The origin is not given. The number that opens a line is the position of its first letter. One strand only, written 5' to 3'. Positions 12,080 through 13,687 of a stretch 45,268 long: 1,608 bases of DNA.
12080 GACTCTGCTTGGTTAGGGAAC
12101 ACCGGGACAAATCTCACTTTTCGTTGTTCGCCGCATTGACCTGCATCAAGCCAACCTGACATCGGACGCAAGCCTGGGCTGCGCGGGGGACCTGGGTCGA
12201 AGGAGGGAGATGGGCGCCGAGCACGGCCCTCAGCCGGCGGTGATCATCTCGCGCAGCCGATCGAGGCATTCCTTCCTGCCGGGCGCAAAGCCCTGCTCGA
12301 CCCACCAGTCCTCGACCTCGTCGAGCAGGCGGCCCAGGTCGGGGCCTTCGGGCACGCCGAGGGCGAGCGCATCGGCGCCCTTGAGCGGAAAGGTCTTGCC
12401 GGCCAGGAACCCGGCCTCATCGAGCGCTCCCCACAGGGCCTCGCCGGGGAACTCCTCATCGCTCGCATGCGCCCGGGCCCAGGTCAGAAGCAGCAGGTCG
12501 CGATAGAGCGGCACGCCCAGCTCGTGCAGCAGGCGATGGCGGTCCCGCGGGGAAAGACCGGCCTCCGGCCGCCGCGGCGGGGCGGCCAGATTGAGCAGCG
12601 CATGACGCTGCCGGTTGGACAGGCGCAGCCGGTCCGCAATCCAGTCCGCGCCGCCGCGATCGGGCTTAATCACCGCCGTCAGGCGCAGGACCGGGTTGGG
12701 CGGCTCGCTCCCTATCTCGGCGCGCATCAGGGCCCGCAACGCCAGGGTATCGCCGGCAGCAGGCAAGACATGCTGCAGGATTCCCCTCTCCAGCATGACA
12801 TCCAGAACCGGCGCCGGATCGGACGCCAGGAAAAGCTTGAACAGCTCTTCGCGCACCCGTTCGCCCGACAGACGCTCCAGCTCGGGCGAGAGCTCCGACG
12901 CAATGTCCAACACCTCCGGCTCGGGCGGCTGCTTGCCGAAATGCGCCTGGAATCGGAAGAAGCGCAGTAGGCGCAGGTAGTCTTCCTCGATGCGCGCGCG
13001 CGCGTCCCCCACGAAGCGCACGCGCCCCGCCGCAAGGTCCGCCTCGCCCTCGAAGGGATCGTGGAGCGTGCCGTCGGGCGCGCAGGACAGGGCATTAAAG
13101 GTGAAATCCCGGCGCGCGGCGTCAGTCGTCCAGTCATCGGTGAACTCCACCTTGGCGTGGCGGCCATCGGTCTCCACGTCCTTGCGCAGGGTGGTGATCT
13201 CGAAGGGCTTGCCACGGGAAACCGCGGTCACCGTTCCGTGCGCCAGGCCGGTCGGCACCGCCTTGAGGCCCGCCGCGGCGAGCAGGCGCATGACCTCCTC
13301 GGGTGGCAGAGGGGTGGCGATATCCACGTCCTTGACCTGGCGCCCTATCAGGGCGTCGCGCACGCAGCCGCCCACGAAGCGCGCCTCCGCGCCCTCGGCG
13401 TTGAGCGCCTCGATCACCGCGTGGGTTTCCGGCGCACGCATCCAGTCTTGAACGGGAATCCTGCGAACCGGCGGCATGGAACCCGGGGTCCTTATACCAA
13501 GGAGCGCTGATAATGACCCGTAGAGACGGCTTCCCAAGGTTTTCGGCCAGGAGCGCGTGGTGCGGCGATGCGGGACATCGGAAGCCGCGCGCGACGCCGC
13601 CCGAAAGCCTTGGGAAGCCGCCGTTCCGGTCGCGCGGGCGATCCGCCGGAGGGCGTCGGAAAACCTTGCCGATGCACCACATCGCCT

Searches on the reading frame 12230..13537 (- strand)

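Call 80: search_protein_families(library=pfam, proteins=[window:12230-13537:-], max_evalue=0.0001)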
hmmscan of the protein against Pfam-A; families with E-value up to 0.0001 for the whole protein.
window:12230-13537:- (435 aa): 2 families
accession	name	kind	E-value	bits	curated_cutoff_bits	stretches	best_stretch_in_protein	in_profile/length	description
PF01743.26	PolyA_pol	-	1.8e-28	99.8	23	1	52-174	1-126/126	Poly A polymerase head domain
PF12627.12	PolyA_pol_RNAbd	-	4.4e-12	46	22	1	206-260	5-59/64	Probable RNA and SrmB- binding site of polymerase A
